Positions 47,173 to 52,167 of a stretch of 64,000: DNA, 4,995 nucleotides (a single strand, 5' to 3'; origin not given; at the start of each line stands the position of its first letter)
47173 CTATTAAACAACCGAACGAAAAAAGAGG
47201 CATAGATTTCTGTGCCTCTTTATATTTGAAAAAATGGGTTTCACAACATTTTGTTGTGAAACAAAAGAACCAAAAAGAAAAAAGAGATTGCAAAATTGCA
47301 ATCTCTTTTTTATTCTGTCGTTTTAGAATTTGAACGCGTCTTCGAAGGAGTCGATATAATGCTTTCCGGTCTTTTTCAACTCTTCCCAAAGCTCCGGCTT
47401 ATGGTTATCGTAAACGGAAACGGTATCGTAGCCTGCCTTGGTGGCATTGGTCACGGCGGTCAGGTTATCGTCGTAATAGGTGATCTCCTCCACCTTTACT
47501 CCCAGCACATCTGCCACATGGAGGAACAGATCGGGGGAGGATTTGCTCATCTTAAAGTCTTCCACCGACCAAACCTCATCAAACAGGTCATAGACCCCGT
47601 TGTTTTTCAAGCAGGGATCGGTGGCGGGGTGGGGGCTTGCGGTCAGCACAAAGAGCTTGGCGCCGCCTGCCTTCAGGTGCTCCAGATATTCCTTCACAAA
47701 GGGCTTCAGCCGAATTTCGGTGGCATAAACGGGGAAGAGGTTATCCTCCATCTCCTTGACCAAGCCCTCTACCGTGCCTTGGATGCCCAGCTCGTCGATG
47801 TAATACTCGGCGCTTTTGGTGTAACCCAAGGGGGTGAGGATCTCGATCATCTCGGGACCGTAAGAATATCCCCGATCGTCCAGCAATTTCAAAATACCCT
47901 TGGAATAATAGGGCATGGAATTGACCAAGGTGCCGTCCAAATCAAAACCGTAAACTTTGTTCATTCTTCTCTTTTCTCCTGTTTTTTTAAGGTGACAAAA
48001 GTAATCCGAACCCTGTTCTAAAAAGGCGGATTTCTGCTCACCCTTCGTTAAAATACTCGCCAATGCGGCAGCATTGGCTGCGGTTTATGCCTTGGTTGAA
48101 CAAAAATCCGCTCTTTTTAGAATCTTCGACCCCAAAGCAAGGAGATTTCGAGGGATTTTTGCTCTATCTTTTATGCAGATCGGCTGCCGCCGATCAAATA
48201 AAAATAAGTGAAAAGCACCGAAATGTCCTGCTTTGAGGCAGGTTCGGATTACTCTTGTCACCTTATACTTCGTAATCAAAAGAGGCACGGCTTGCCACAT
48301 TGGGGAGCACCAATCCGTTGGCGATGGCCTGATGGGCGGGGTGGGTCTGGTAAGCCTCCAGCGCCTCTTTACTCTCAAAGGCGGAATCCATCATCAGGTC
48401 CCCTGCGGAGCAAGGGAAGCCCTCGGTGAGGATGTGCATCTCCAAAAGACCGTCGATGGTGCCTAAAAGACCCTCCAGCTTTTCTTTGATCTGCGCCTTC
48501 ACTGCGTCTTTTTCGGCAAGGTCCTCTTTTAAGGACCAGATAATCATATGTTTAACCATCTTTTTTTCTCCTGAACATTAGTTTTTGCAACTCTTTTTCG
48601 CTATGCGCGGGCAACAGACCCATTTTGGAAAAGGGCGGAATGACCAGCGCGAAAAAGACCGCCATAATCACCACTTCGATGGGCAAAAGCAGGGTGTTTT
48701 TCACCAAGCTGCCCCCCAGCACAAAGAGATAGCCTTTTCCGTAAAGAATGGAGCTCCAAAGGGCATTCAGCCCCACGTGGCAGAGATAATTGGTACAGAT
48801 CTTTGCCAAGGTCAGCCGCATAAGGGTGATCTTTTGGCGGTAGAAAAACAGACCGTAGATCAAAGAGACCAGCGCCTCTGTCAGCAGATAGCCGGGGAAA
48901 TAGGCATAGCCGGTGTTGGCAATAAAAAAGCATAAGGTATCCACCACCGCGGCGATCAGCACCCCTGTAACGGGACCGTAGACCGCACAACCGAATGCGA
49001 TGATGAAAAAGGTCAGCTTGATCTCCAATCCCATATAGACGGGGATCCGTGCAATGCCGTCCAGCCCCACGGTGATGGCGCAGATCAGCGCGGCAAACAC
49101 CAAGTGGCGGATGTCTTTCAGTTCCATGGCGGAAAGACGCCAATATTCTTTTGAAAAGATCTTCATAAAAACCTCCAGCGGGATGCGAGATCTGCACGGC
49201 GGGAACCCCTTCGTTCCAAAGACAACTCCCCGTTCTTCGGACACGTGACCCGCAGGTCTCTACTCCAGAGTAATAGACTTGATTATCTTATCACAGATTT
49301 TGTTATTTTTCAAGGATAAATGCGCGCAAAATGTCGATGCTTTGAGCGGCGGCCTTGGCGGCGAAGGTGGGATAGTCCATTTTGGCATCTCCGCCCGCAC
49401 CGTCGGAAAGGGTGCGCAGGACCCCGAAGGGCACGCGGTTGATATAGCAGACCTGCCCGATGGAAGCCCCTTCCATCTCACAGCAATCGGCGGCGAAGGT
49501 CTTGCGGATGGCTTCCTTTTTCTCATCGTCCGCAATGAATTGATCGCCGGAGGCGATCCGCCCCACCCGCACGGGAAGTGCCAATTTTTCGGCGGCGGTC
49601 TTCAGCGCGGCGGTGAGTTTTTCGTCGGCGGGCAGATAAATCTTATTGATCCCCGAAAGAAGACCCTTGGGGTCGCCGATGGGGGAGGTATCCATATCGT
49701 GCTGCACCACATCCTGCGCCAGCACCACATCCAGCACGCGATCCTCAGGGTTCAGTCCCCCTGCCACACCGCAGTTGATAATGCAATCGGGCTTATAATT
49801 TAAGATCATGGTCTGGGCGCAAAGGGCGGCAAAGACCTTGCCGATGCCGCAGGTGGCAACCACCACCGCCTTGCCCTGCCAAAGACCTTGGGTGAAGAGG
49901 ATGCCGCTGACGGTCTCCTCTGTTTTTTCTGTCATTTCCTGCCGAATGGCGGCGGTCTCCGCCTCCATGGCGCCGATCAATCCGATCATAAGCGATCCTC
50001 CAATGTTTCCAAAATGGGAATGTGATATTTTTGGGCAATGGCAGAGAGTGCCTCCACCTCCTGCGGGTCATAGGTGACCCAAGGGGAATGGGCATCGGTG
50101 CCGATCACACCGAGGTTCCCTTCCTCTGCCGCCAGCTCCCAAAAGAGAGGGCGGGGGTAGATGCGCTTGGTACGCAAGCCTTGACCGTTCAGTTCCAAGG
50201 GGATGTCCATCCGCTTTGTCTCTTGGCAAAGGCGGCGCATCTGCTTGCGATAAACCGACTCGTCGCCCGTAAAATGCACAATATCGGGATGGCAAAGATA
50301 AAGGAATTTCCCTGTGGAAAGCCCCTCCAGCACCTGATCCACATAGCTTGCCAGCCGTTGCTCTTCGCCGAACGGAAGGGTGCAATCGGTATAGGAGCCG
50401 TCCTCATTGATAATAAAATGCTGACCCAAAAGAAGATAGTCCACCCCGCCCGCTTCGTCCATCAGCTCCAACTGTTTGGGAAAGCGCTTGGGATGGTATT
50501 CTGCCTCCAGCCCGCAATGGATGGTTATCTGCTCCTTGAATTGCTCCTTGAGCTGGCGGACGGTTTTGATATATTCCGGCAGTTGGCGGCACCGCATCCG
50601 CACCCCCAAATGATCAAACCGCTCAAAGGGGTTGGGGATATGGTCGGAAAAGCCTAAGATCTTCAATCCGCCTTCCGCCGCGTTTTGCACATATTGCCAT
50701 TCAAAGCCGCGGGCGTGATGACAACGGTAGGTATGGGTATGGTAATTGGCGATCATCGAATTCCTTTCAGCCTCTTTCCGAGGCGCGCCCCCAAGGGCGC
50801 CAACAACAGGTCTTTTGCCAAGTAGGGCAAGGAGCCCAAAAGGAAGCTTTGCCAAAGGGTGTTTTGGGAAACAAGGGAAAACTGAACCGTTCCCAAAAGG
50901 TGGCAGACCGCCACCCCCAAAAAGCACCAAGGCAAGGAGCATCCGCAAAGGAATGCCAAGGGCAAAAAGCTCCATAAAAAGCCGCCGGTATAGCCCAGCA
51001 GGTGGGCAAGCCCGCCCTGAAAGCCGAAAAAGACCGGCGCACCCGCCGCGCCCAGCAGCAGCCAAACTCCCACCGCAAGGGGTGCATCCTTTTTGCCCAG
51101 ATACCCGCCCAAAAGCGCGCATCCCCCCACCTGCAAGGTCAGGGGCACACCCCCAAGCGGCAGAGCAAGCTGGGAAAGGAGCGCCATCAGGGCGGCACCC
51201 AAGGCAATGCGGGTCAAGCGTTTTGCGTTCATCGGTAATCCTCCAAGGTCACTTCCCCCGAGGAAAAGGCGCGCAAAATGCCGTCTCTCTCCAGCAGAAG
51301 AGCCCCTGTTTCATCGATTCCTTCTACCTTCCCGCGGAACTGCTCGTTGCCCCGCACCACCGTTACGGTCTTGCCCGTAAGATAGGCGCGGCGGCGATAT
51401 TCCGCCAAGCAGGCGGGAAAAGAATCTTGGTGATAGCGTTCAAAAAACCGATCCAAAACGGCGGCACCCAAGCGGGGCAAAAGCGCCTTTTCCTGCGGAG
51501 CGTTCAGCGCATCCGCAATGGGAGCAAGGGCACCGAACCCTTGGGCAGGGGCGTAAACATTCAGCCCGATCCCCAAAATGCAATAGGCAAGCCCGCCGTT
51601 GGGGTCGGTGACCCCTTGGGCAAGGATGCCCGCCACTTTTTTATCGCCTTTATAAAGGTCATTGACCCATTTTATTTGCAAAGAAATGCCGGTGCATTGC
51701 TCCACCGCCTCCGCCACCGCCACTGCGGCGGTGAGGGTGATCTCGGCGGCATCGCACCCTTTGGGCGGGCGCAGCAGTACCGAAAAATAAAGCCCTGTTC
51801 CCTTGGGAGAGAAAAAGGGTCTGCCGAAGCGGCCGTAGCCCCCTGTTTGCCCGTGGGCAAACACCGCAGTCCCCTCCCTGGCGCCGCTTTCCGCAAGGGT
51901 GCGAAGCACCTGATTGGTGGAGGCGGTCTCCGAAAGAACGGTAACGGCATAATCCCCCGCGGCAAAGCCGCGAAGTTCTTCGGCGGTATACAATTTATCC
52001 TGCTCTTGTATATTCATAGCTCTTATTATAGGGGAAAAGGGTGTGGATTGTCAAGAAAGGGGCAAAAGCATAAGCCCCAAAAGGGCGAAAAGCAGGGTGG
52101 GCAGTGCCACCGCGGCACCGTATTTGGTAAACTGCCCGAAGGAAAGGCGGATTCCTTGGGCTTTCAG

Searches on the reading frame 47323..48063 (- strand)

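Call 26: search_protein_families(library=pfam, proteins=[window:47323-48063:-])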
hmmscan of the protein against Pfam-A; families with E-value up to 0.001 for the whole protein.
window:47323-48063:- (246 aa): 3 families
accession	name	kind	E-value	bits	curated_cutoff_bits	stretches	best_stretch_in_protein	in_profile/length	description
PF13419.12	HAD_2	-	5.8e-23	82.4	23.8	1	40-217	3-178/178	Haloacid dehalogenase-like hydrolase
PF00702.32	Hydrolase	-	5.2e-18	66.6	26.4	1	37-202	3-182/191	haloacid dehalogenase-like hydrolase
PF12710.13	HAD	-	1.2e-06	29.5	27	1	40-188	3-152/189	haloacid dehalogenase-like hydrolase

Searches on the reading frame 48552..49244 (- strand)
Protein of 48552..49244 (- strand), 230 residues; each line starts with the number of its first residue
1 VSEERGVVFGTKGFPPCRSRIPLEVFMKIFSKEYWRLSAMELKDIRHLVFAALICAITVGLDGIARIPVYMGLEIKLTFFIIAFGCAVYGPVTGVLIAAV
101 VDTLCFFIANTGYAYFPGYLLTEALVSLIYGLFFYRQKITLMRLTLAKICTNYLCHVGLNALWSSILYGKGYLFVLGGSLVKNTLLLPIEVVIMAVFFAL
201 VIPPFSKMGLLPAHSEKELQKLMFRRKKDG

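Call 73: search_protein_families(library=pfam, proteins=[window:48552-49244:-], max_evalue=0.00001)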
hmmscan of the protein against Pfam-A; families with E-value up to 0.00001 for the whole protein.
window:48552-49244:- (230 aa): 2 families
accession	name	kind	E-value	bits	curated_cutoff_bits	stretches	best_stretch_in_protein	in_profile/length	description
PF07155.17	ECF-ribofla_trS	-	2.7e-08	34.4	26.7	1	45-173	4-134/172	ECF-type riboflavin transporter, S component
PF12822.12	ECF_trnsprt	-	6.6e-08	33.2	30.7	1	47-196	2-167/169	ECF transporter, substrate-specific component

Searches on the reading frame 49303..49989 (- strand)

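Call 73: search_protein_families(library=pfam, proteins=[window:49303-49989:-], max_evalue=0.00001)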
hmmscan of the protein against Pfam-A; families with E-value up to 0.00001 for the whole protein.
window:49303-49989:- (228 aa): 1 family
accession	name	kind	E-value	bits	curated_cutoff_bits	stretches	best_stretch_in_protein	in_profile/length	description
PF01048.26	PNP_UDP_1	-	7.5e-52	176.5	25.1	1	2-225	2-232/233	Phosphorylase superfamily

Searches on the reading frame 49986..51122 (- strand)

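Call 73: search_protein_families(library=pfam, proteins=[window:49986-51122:-], max_evalue=0.00001)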
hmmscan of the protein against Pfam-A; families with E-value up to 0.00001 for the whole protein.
window:49986-51122:- (378 aa): 1 family
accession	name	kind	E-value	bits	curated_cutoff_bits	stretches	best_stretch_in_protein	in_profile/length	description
PF02811.25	PHP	-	9.9e-13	49.2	26.4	1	127-312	2-162/164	PHP domain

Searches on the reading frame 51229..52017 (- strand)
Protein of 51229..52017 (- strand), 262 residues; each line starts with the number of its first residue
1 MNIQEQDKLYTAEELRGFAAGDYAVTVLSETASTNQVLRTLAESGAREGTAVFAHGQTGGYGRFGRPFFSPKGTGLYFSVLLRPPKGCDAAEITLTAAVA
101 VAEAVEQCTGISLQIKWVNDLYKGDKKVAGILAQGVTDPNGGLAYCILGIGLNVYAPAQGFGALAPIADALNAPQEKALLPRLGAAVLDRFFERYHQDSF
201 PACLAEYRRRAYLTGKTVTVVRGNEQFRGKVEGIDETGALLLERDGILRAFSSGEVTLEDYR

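Call 73: search_protein_families(library=pfam, proteins=[window:51229-52017:-], max_evalue=0.00001)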
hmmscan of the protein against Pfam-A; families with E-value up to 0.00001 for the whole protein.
window:51229-52017:- (262 aa): 2 families
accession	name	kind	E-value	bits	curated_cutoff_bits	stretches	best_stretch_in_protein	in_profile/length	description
PF03099.24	BPL_LplA_LipB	-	1.8e-19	70.4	21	1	31-153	5-133/133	Biotin/lipoate A/B protein ligase family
PF02237.23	BPL_C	-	9.6e-11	41.9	21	1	215-256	3-45/48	Biotin protein ligase C terminal domain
